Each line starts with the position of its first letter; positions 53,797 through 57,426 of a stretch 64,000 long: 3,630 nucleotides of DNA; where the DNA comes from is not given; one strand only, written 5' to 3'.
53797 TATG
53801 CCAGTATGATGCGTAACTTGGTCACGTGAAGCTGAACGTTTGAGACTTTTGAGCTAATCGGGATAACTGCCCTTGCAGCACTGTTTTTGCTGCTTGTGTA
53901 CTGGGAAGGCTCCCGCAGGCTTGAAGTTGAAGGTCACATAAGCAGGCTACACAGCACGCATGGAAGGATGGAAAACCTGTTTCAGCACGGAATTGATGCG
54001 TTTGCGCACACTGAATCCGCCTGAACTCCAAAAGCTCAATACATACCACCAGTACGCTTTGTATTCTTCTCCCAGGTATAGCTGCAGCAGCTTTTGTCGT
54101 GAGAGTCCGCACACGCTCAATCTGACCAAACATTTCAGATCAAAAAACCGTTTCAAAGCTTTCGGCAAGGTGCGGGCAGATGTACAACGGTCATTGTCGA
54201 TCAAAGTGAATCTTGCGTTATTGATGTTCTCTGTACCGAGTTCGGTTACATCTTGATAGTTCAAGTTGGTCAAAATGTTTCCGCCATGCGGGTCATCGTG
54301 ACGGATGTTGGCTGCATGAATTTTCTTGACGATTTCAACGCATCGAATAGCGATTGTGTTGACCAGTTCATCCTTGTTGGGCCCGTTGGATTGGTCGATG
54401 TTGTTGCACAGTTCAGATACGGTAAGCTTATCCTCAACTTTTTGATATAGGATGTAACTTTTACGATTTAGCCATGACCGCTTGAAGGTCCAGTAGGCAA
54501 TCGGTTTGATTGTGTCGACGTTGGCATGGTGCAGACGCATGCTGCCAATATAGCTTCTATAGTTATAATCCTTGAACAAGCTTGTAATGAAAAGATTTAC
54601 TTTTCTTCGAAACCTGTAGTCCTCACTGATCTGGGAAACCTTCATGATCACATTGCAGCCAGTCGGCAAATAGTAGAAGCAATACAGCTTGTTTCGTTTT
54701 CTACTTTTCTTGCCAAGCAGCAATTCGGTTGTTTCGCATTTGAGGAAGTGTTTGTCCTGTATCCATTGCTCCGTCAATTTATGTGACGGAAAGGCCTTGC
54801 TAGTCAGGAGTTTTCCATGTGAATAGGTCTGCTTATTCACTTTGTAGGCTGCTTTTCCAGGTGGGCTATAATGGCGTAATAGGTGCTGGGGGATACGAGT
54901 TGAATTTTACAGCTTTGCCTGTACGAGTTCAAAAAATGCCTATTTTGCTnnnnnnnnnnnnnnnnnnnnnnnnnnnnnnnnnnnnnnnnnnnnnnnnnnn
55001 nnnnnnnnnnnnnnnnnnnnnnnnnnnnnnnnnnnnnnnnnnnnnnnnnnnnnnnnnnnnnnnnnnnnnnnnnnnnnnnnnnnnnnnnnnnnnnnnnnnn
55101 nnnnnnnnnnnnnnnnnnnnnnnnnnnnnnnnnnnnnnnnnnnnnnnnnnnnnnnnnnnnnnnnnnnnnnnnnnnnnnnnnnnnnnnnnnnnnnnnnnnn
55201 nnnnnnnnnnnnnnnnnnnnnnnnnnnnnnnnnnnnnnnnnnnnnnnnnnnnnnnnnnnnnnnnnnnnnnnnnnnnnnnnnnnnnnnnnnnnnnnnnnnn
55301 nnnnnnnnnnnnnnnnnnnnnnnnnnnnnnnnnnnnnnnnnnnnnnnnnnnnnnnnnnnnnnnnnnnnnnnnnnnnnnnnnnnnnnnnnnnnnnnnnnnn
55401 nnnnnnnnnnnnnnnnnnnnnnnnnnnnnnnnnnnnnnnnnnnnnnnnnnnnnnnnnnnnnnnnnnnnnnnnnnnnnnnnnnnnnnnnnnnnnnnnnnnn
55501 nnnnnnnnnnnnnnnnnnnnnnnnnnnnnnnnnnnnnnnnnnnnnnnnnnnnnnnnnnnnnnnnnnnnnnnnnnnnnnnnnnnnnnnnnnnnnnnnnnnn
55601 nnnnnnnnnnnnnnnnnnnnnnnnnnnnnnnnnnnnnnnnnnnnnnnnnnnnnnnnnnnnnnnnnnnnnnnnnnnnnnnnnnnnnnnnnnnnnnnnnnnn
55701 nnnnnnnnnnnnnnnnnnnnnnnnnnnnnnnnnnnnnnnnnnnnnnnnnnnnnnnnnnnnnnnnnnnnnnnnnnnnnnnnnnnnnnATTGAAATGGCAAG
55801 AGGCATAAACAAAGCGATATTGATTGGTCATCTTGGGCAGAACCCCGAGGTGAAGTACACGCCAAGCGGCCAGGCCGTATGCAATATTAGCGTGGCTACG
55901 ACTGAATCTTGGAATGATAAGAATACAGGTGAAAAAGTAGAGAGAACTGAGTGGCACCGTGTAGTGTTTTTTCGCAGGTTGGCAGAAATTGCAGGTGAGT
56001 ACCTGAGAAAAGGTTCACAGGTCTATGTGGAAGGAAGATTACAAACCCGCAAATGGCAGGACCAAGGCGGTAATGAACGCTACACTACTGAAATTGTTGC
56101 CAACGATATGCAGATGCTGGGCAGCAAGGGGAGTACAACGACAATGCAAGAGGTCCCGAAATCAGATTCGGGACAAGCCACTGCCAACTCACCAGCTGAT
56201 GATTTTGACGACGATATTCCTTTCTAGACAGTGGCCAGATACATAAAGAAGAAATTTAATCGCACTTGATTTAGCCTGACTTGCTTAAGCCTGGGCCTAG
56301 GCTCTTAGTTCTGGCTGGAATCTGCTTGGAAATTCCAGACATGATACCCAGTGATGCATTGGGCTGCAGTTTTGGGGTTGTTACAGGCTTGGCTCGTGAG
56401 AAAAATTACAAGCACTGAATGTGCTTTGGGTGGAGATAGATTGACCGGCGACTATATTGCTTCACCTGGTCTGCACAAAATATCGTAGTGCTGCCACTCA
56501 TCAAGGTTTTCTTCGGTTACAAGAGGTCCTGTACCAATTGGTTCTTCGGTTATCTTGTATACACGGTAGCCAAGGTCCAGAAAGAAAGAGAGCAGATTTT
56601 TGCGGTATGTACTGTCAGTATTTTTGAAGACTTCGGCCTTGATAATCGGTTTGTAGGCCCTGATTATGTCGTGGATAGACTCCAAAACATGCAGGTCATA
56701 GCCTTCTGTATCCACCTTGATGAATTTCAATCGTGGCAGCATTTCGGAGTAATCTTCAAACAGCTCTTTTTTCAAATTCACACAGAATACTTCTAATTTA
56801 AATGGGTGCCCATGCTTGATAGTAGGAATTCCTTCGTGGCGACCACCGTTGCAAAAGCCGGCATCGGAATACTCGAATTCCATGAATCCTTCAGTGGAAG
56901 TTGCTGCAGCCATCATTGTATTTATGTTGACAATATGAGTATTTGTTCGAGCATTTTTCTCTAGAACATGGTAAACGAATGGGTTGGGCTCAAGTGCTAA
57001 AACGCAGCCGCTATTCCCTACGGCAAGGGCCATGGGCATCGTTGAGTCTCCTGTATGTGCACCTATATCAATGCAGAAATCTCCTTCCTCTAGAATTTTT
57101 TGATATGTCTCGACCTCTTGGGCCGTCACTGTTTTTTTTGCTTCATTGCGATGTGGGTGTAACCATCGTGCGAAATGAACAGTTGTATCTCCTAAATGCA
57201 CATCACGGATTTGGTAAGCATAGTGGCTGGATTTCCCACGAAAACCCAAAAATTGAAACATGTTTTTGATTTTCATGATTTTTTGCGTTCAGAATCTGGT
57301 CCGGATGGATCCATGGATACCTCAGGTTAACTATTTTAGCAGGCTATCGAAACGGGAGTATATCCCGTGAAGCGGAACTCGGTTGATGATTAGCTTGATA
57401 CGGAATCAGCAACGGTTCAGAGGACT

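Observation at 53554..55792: Two paralogous Kdo/WaaP-like kinase-fold genes inserted divergently between uvrA and ssb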

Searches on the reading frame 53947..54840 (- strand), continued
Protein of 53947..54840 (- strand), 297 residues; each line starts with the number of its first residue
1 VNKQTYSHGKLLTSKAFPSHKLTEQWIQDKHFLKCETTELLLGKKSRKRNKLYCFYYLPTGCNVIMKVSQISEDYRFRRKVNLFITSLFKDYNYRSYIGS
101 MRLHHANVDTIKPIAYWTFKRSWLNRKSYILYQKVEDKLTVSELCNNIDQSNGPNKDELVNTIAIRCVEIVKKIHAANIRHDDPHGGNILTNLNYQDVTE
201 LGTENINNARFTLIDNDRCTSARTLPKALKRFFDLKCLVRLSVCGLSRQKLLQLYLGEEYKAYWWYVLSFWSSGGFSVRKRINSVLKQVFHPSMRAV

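Call 40: predict_structure(alignment_id=A2)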
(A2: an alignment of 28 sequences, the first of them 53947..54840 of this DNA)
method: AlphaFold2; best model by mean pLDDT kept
length: 297 residues; sequences in the alignment: 28
mean_pLDDT: 89.4   pTM: 0.85
mean pLDDT of the five models: 89.4, 89.0, 88.4, 88.2, 87.5
residues with pLDDT >= 90: 204; 70-90: 77; 50-70: 12; < 50: 4
segments of 3 or more residues with pLDDT < 50: 294-297
pLDDT, mean of each block of 10 residues (from residue 1): 89 92 96 94 71 94 94 82 83 94 95 95 85 93 92 88 97 95 92 79 92 93 89 94 93 96 96 90 79 48
secondary structure, 60 per line:
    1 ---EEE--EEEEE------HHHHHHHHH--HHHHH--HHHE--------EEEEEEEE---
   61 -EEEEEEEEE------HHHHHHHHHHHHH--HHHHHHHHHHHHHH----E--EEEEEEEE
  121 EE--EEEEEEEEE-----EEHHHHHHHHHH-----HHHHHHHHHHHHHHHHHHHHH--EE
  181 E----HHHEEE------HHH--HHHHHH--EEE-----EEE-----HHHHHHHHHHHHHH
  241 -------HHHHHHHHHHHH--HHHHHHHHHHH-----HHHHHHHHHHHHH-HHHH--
elements in order: E4-6 E9-13 H20-28 H31-35 E50-57 E62-70 H77-89 H92-105 E113-122 E125-133 H141-150 H156-176 E179-181 E189-191 H203-208 E211-213 E219-221 H227-240 H248-259 H262-272 H278-290 H292-295

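Call 49: search_protein_families(library=pfam, proteins=[L074:11643-12326:+], max_evalue=0.001)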
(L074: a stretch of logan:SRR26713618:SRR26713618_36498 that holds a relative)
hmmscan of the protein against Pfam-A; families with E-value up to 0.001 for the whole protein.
L074:11643-12326:+ (228 aa): 0 families

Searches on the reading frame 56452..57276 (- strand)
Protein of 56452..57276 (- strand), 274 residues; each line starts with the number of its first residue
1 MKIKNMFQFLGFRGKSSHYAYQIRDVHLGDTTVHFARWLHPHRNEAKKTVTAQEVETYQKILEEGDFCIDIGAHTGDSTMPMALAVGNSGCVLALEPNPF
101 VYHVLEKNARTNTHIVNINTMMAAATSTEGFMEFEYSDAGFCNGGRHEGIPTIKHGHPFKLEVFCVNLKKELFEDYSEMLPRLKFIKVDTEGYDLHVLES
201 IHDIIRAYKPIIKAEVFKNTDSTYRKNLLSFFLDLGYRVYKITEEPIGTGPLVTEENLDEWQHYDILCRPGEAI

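Call 3: search_protein_families(library=pfam, proteins=[window:56452-57276:-], max_evalue=1)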
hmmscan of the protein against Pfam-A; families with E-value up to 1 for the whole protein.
window:56452-57276:- (274 aa): 7 families
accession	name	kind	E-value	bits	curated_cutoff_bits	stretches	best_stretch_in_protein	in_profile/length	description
PF05050.19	Methyltransf_21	-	9.1e-13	49.1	22.7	1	70-239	1-173/173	Methyltransferase FkbM domain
PF02475.24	TRM5-TYW2_MTfase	-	0.0014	19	28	1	52-114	24-85/164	TRM5/TYW2 methyltransferase domain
PF01596.23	Methyltransf_3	-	0.067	12.9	22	1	68-111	48-91/204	O-methyltransferase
PF01135.25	PCMT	-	0.095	12.9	20.3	1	52-133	63-139/210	Protein-L-isoaspartate(D-aspartate) O-methyltransferase (PCMT)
PF01209.24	Ubie_methyltran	-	0.1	12.3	20.1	1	63-127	46-109/233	ubiE/COQ5 methyltransferase family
PF13649.12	Methyltransf_25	-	0.21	12.7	27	1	69-128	2-58/97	Methyltransferase domain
PF01728.25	FtsJ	-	0.21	11.9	24.1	1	56-142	13-103/181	FtsJ-like methyltransferase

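Call 4: search_protein_families(library=ncbifam, proteins=[window:56452-57276:-], max_evalue=1)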
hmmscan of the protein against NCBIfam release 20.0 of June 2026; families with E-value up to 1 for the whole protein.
window:56452-57276:- (274 aa): 12 families
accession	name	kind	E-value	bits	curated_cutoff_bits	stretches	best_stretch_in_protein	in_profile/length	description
TIGR01444.1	fkbM_fam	subfamily_domain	2.6e-19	70.1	37.7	1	68-216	2-142/143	FkbM family methyltransferase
TIGR02469.1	CbiT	equivalog_domain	2.8e-07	30.8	78.3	1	62-147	17-99/124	precorrin-6Y C5,15-methyltransferase (decarboxylating) subunit CbiT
NF001556.0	PRK00377.1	equivalog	9e-05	22.3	238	1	62-147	38-122/198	cobalt-precorrin-6Y C(15)-methyltransferase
NF052510.1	methyltran_MpqE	exception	0.0083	15.5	335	1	62-142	44-125/234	methyl-plastoquinone biosynthesis methyltransferase MpqE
NF047824.1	tRNAwyosineTaw2Meth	equivalog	0.017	14.8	350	1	54-121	83-148/245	tRNA(Phe) (4-demethylwyosine(37)-C(7)) aminocarboxypropyltransferase Taw2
TIGR00446.1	nop2p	subfamily_domain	0.02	14.1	210.45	1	63-110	70-117/264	NOL1/NOP2/sun family putative RNA methylase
NF006138.0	PRK08287.1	equivalog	0.06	13.2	210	1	62-125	29-90/189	decarboxylating cobalt-precorrin-6B (C(15))-methyltransferase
NF001240.0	PRK00216.1-1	equivalog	0.07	12.2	378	1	62-126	61-125/251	bifunctional demethylmenaquinone methyltransferase/2-methoxy-6-polyprenyl-1,4-benzoquinol methylase UbiE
TIGR02752.1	MenG_heptapren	equivalog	0.14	11.7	419.85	1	62-121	43-101/231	demethylmenaquinone methyltransferase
NF001243.0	PRK00216.1-4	equivalog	0.14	11.5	235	1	62-122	45-104/237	demethylmenaquinone methyltransferase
NF010550.0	PRK13943.1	equivalog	0.16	11.1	359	1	62-139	78-152/322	protein-L-isoaspartate O-methyltransferase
TIGR00438.1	rrmJ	equivalog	0.2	11.2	300.15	1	53-98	21-66/188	23S rRNA (uridine(2552)-2'-O)-methyltransferase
